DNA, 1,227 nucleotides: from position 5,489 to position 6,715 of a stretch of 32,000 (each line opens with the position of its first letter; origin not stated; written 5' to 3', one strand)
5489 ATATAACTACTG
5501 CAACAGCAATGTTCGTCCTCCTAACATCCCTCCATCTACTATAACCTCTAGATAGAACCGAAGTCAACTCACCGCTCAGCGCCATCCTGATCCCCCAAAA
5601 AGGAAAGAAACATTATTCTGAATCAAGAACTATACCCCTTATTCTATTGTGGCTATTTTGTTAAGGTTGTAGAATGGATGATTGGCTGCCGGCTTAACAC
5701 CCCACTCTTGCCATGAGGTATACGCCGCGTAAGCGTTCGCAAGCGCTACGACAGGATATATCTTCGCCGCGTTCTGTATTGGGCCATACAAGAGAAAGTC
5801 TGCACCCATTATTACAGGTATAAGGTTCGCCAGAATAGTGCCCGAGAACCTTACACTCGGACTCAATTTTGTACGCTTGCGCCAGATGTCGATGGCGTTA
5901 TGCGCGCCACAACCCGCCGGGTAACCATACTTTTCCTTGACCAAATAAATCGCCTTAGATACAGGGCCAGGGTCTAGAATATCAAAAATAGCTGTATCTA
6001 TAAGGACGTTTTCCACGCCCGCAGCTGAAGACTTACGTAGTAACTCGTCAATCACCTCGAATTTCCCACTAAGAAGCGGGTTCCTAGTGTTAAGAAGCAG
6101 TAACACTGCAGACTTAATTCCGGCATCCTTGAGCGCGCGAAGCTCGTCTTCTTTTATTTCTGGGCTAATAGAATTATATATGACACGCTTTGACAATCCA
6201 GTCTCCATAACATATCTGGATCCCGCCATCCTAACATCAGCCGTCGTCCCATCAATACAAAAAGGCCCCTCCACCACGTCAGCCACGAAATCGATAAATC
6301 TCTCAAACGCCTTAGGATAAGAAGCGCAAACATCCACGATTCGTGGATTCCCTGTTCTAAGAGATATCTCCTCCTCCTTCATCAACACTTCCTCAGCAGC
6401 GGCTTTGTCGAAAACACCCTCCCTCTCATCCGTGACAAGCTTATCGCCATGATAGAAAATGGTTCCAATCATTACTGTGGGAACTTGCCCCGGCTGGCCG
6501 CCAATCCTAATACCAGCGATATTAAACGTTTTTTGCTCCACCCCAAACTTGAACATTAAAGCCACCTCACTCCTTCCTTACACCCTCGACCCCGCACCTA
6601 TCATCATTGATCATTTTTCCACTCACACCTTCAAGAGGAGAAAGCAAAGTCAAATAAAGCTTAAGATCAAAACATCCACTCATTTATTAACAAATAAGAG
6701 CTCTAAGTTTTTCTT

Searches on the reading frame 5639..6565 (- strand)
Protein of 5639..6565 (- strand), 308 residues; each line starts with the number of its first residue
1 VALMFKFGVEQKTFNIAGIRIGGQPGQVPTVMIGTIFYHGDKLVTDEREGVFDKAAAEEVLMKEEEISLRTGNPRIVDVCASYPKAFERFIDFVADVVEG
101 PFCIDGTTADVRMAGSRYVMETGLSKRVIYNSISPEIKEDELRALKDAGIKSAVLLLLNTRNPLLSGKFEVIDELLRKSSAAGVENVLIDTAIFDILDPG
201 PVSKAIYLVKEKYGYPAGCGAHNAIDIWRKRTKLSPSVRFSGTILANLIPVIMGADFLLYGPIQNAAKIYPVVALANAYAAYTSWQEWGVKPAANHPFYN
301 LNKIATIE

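Call 3: search_protein_families(library=pfam, proteins=[window:5639-6565:-])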
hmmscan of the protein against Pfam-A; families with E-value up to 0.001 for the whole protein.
window:5639-6565:- (308 aa): 1 family
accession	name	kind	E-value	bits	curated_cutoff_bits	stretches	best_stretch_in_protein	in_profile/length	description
PF02007.24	MtrH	-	5.5e-81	272.4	22.8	1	10-288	2-294/299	Tetrahydromethanopterin S-methyltransferase MtrH subunit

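Call 4: search_protein_families(library=ncbifam, proteins=[window:5639-6565:-])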
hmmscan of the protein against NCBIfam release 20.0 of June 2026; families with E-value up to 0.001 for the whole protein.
window:5639-6565:- (308 aa): 3 families
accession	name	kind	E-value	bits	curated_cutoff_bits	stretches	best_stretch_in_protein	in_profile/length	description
NF002142.0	PRK00979.1-1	subfamily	3e-89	299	287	1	7-303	2-300/306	tetrahydromethanopterin S-methyltransferase subunit H family protein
TIGR01114.1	mtrH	equivalog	1.2e-78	264.4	271.4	1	4-301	1-313/314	tetrahydromethanopterin S-methyltransferase subunit H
NF047990.1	Co_MTase_MtgA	equivalog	3.5e-75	253.4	550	1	4-286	1-290/306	[methyl-Co(III) glycine betaine-specific corrinoid protein]--tetrahydrofolate methyltransferase MtgA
